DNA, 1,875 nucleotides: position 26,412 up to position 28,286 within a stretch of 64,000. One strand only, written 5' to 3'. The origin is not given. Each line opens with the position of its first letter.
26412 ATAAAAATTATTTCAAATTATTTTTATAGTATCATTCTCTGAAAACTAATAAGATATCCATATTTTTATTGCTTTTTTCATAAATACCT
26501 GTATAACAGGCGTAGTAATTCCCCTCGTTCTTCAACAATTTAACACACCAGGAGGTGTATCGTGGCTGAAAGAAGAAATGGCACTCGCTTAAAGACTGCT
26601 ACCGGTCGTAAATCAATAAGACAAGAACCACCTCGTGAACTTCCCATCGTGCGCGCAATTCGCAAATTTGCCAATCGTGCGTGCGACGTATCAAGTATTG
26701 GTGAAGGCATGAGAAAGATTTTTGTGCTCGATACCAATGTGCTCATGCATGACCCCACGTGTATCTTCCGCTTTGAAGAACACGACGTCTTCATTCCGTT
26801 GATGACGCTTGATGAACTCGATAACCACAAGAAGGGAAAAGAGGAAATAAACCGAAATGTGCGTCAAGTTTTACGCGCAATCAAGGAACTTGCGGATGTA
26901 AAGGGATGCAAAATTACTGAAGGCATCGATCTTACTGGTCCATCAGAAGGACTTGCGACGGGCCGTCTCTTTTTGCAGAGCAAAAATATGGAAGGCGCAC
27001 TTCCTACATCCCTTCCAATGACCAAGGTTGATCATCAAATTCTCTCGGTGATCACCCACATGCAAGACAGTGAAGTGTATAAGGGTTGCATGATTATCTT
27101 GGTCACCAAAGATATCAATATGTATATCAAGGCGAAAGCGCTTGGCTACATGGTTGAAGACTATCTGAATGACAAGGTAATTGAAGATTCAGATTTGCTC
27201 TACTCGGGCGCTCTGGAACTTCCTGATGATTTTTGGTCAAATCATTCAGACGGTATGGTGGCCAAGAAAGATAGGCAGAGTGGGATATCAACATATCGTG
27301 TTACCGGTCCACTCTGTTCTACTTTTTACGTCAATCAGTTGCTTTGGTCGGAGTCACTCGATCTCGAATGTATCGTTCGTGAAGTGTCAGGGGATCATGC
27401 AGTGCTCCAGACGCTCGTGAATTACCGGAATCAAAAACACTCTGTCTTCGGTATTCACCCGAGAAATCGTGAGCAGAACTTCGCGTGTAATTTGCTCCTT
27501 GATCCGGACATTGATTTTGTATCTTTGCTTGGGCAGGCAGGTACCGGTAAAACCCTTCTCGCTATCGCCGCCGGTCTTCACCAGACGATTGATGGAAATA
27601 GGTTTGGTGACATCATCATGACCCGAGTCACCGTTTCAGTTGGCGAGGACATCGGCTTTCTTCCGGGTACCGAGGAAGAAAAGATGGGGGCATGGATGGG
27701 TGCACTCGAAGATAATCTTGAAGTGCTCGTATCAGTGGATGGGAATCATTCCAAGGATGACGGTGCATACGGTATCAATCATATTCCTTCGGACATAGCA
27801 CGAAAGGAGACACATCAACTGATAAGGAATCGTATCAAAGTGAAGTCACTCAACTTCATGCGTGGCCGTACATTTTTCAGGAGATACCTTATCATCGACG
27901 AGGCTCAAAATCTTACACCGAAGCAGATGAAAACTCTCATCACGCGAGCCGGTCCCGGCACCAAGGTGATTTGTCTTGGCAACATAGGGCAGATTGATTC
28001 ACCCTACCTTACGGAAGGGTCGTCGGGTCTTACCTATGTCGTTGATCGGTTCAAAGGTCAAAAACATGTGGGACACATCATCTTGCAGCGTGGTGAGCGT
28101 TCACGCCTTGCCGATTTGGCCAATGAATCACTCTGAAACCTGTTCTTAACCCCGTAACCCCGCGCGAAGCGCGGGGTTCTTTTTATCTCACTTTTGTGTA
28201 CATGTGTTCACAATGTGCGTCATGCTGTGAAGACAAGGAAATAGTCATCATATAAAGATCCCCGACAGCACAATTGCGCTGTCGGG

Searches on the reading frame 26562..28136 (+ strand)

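Call 38: search_protein_families(library=pfam, proteins=[window:26562-28136:+], max_evalue=0.001)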
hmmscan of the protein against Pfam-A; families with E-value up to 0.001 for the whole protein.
window:26562-28136:+ (524 aa): 4 families
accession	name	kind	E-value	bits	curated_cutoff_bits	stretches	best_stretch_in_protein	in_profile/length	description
PF02562.22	PhoH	-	8.6e-45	153.2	27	1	298-512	2-190/205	PhoH-like protein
PF13638.12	PIN_4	-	3.3e-30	105.5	21.9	1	54-201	1-131/132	PIN domain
PF13604.12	AAA_30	-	4.9e-06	26.9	27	0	441-480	90-130/191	AAA domain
PF13401.12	AAA_22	-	6.6e-05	23.7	27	0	319-462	7-107/130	AAA domain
